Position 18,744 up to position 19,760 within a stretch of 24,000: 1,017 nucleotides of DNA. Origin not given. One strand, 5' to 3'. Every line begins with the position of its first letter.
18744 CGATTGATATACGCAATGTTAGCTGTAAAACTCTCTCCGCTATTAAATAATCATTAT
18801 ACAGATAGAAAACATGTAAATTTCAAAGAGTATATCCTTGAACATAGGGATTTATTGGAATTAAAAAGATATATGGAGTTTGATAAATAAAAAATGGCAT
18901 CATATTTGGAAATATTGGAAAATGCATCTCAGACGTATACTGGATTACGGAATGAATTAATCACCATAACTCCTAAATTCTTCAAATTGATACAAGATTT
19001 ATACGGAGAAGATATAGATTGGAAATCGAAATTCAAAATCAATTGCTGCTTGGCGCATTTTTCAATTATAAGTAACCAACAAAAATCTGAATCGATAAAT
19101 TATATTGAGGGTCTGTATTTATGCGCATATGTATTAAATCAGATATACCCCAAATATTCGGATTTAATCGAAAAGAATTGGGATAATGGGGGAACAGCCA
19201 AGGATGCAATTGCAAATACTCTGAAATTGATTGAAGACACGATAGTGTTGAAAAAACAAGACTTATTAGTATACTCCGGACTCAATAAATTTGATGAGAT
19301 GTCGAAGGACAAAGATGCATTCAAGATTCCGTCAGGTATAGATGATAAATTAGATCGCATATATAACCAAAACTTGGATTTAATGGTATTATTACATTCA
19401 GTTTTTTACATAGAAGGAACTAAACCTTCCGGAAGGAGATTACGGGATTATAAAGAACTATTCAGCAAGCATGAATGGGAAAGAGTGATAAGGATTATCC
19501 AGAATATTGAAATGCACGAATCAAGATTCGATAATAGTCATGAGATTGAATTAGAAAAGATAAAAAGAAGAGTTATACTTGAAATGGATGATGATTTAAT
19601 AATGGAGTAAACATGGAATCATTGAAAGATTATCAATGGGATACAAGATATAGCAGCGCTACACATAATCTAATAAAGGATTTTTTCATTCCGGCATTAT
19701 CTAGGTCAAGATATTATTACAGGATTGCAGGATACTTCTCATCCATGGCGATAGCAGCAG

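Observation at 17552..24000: Translationally coupled operon of at least 7 genes on an integrated element: candidate undescribed defence system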

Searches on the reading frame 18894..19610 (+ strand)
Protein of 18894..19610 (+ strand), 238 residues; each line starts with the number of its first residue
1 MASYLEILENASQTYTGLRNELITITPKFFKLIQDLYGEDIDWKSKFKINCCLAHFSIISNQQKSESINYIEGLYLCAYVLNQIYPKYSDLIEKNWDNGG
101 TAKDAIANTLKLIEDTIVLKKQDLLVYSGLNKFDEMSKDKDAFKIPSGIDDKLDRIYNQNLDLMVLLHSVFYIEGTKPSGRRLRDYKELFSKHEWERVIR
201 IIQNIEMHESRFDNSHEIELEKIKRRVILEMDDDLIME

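Call 7: search_protein_families(library=pfam, proteins=[window:18894-19610:+], max_evalue=0.1)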
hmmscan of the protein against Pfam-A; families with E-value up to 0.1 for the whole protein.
window:18894-19610:+ (238 aa): 1 family
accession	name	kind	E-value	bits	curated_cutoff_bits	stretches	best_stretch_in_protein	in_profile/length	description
PF10878.14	DUF2672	-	0.0058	17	27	0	68-95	25-52/53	Protein of unknown function (DUF2672)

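Call 8: search_protein_families(library=padloc, proteins=[window:18894-19610:+], max_evalue=0.1)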
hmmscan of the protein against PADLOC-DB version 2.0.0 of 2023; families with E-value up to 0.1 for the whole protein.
window:18894-19610:+ (238 aa): 1 family
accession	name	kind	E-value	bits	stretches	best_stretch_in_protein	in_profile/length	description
PDLC02333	AbiTi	-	0.096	10.9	0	193-226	33-66/114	AbiTi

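Call 23: search_protein_families(library=ncbifam, proteins=[window:18894-19610:+], max_evalue=0.1)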
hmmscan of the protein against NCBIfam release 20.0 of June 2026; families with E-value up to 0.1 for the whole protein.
window:18894-19610:+ (238 aa): 0 families

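Call 24: search_protein_families(library=phrogs, proteins=[window:18894-19610:+], max_evalue=0.1)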
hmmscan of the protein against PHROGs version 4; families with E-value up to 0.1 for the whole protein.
window:18894-19610:+ (238 aa): 1 family
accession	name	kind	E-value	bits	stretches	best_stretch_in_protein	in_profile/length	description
phrog_4438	-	unknown function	0.078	14.2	0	14-70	3-55/158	-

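Call 25: find_homologous_proteins(query=window:18894-19610:+, max_evalue=0.001)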
Query window:18894-19610:+ (238 aa): 1 proteins with E <= 0.001 among 257 candidates.
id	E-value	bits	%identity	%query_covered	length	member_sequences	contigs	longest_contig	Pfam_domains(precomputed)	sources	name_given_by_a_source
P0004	2.7e-153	526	100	100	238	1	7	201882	-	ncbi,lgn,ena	-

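Call 48: search_solved_structures(query=A2, max_evalue=10)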
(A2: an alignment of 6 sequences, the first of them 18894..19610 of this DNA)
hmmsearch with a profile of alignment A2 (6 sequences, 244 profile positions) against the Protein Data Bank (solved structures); distinct sequences matched with E-value up to 10: 9.
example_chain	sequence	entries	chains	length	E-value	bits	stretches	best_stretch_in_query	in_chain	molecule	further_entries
7oj1_A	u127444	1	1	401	0.049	16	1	95-159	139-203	Inosine-5'-monophosphate dehydrogenase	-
3l51_B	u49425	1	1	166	0.12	14.7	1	89-168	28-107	Structural maintenance of chromosomes protein 4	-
6yp5_A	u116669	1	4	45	0.42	13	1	151-180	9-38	Phosphoprotein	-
2nw7_A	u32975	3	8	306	0.68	12.3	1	113-170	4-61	Tryptophan 2,3-dioxygenase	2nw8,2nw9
3e08_A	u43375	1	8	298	0.71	12.2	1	113-170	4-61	Tryptophan 2,3-dioxygenase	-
3bk9_A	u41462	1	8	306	0.83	12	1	113-170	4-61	Tryptophan 2,3-dioxygenase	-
7p46_A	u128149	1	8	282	1.5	11.1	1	117-170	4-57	Tryptophan 2,3-dioxygenase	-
8cws_A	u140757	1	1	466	5.2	9.4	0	84-164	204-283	F4132-2 Chain A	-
8cwy_A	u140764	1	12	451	5.6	9.3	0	84-165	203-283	T32-15-1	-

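Call 92: find_related_loci(query=A2, collection=metagenome_contigs, flank=10000)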
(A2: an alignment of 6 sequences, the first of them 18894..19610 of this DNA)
Query A2 (238 aa) in metagenome_contigs; peptide patterns used: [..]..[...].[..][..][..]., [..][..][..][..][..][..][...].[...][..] (x = any residue, [..] = any of these).
255 stretches matched a pattern; 20 encode a relative of the query (tblastn E <= 1e-3); 20 distinct loci.
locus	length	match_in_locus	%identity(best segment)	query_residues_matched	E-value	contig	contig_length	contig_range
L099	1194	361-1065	40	4-235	4e-59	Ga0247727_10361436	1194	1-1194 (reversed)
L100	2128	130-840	35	4-236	2e-48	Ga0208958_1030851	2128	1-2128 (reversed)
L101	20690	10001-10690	32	12-238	2e-42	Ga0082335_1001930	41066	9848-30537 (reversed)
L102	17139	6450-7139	32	12-238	2e-42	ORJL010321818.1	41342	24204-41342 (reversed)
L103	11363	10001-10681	36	4-227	1e-41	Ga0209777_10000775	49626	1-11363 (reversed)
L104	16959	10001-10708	35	4-236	2e-40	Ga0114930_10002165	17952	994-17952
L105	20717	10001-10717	30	4-236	2e-38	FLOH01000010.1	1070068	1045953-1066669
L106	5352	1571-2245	37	27-236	2e-29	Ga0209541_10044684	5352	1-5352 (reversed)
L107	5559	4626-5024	31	3-131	5e-13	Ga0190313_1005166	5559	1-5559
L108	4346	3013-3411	31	3-131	5e-13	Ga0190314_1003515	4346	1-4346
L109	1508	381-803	28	3-134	3e-12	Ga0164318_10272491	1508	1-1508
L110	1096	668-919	30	3-83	2e-9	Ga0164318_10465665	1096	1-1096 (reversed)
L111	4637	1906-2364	25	1-146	1e-8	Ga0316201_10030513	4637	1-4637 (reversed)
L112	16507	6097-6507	23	3-130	7e-8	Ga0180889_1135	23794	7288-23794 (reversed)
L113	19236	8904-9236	27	1-108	1e-7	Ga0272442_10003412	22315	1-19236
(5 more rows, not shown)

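Call 97: search_protein_families(library=pfam, proteins=[L112:2051-3445:+, L112:6001-7107:+, L112:7112-8527:-, L112:8646-11825:-, L112:179-1210:-, L107:1778-4612:+, L107:15-1178:+, L111:2353-3705:+, L111:1282-2343:+, L113:7893-9833:+], max_evalue=0.001)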
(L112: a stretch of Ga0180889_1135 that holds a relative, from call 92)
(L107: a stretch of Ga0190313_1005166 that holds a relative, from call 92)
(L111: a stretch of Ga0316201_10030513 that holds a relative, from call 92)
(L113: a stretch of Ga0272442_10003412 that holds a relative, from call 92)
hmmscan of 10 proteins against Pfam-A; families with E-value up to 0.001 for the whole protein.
L112:2051-3445:+ (464 aa): 5 families
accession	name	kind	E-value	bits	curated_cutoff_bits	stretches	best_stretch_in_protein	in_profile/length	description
PF04851.21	ResIII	-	5.3e-30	104.9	22.5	1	5-177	1-164/164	Type III restriction enzyme, res subunit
PF00271.37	Helicase_C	-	1.8e-17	64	23.5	1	289-398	2-109/110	Helicase conserved C-terminal domain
PF00270.35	DEAD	-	1.8e-16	60.8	26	1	9-178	1-163/167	DEAD/DEAH box helicase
PF18766.7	SWI2_SNF2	-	4.5e-14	53.1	26.7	1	14-236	8-208/221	SWI2/SNF2 ATPase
PF00176.29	SNF2-rel_dom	-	1.3e-11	44.6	24.9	1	18-178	12-166/290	SNF2-related domain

L112:6001-7107:+ (368 aa): 6 families
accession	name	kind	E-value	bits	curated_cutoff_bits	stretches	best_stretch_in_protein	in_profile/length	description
PF06803.17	DUF1232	-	6.8e-07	29.4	23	1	81-111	7-36/37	Protein of unknown function (DUF1232)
PF00096.32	zf-C2H2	-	8.3e-05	23.3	25.2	1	345-366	3-23/23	Zinc finger, C2H2 type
PF13894.12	zf-C2H2_4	-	0.00022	22.1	27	1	344-366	2-24/24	C2H2-type zinc finger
PF12756.13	zf-C2H2_2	-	0.00027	21.5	26.9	1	323-365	31-73/100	C2H2 type zinc-finger (2 copies)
PF04959.19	ARS2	-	0.00078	20.1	30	1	340-367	65-92/195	Arsenite-resistance protein 2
PF12171.14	zf-C2H2_jaz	-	0.00088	19.8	22.6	1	345-363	4-22/27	Zinc-finger double-stranded RNA-binding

L112:7112-8527:- (471 aa): 4 families
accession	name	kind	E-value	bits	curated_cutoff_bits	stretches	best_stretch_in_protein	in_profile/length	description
PF12706.13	Lactamase_B_2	-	1.7e-08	34.8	27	1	86-209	25-145/200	Beta-lactamase superfamily domain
PF07521.17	RMMBL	-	1.1e-07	32.2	21.6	1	418-455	13-52/63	Zn-dependent metallo-hydrolase RNA specificity domain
PF00753.33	Lactamase_B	-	5.2e-06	27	22.7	1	86-215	39-158/196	Metallo-beta-lactamase superfamily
PF13483.12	Lactamase_B_3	-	0.00021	21.7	24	0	20-208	9-112/160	Beta-lactamase superfamily domain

L112:8646-11825:- (1059 aa): 7 families
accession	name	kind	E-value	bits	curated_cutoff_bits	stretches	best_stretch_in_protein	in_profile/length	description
PF00271.37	Helicase_C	-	8.2e-25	87.6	23.5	1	634-751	2-110/110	Helicase conserved C-terminal domain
PF13091.12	PLDc_2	-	1.4e-11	44.8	27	1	95-170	54-132/132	PLD-like domain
PF00176.29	SNF2-rel_dom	-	1.7e-10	40.9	24.9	1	331-446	126-232/290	SNF2-related domain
PF04851.21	ResIII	-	4.2e-08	33.7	22.5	1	228-377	2-163/164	Type III restriction enzyme, res subunit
PF00270.35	DEAD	-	1e-07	32.3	26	1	250-379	16-163/167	DEAD/DEAH box helicase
PF13401.12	AAA_22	-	1.4e-06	29.1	27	1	252-358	9-109/130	AAA domain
PF06414.18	Zeta_toxin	-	0.00055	19.9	22.3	0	243-297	12-63/199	Zeta toxin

L112:179-1210:- (343 aa): 1 family
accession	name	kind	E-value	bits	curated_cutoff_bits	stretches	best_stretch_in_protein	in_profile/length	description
PF13638.12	PIN_4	-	5.3e-06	27.2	21.9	1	110-251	3-127/132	PIN domain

L107:1778-4612:+ (944 aa): 9 families
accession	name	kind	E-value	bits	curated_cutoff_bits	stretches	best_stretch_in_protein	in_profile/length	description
PF00580.27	UvrD-helicase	-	2.7e-72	244.2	23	1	9-291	2-271/271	UvrD/REP helicase N-terminal domain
PF13361.12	UvrD_C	-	6.1e-36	125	25.6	1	296-656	1-348/350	UvrD-like helicase C-terminal domain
PF13245.12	AAA_19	-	2.6e-24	86.3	25.1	1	14-276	3-134/134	AAA domain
PF12705.13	PDDEXK_1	-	6.2e-21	75.9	22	1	706-937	1-246/247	PD-(D/E)XK nuclease superfamily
PF01443.25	Viral_helicase1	-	3.2e-09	37.4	21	0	227-310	52-138/228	Viral superfamily 1 RNA helicase core domain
PF13538.12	UvrD_C_2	-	2.6e-08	34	27.4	1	587-607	4-26/52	UvrD-like helicase C-terminal domain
PF13086.12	AAA_11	-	1.3e-06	28.9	27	1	8-78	2-75/257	AAA domain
PF13604.12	AAA_30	-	2.2e-06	28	27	1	9-80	3-64/191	AAA domain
PF01930.23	Cas_Cas4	-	0.00013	22.5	22.7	1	825-937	50-158/160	Domain of unknown function DUF83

L107:15-1178:+ (387 aa): 0 families

L111:2353-3705:+ (450 aa): 15 families
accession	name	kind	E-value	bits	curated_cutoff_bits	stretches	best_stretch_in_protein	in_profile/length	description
PF12002.13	MgsA_C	-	2.5e-67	226.4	27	1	271-435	1-165/167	MgsA AAA+ ATPase C terminal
PF16193.11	AAA_assoc_2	-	1.7e-23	83.1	34.3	1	193-270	3-81/81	AAA C-terminal domain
PF00004.35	AAA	-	1.3e-15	58.5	21.2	1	57-165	1-126/131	ATPase family associated with various cellular activities (AAA)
PF05496.18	RuvB_N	-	3.3e-13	50.2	27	1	24-143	1-116/159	Holliday junction DNA helicase RuvB P-loop domain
PF13191.12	AAA_16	-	5e-09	37.3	32.6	1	35-84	5-58/167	AAA ATPase domain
PF07728.20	AAA_5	-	2.8e-07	31.1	22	1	57-144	2-99/139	AAA domain (dynein-related subfamily)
PF13401.12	AAA_22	-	1.3e-06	29.2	27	0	56-81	7-32/130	AAA domain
PF01078.27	Mg_chelatase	-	1.7e-06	28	20.3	0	48-76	16-44/207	Magnesium chelatase, subunit ChlI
PF13173.12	AAA_14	-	3.4e-06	27.5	27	1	57-170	5-123/129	AAA domain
PF00158.32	Sigma54_activat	-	5e-06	26.7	20.2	0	111-150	93-132/168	Sigma-54 interaction domain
PF20720.3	nSTAND3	-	0.00023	21.3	27.2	1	58-103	21-62/155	Novel STAND NTPase 3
PF07726.17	AAA_3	-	0.00026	21.3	27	0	58-150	3-101/131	ATPase family associated with various cellular activities (AAA)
PF13604.12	AAA_30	-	0.00039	20.7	27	0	48-151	12-130/191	AAA domain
PF13245.12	AAA_19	-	0.00081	20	25.1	0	51-81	8-38/134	AAA domain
PF13521.12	AAA_28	-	0.00095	19.8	27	0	57-83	2-23/164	AAA domain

L111:1282-2343:+ (353 aa): 1 family
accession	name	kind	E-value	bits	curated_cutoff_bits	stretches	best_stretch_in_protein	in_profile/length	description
PF06803.17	DUF1232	-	7e-10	38.9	23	1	255-290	2-36/37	Protein of unknown function (DUF1232)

L113:7893-9833:+ (647 aa): 2 families
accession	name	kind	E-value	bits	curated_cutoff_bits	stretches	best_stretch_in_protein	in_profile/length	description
PF17726.7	DpnI_C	-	1.4e-28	99.3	23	1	248-315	2-69/70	Dam-replacing HTH domain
PF06803.17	DUF1232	-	1.8e-06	28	23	1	386-419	4-36/37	Protein of unknown function (DUF1232)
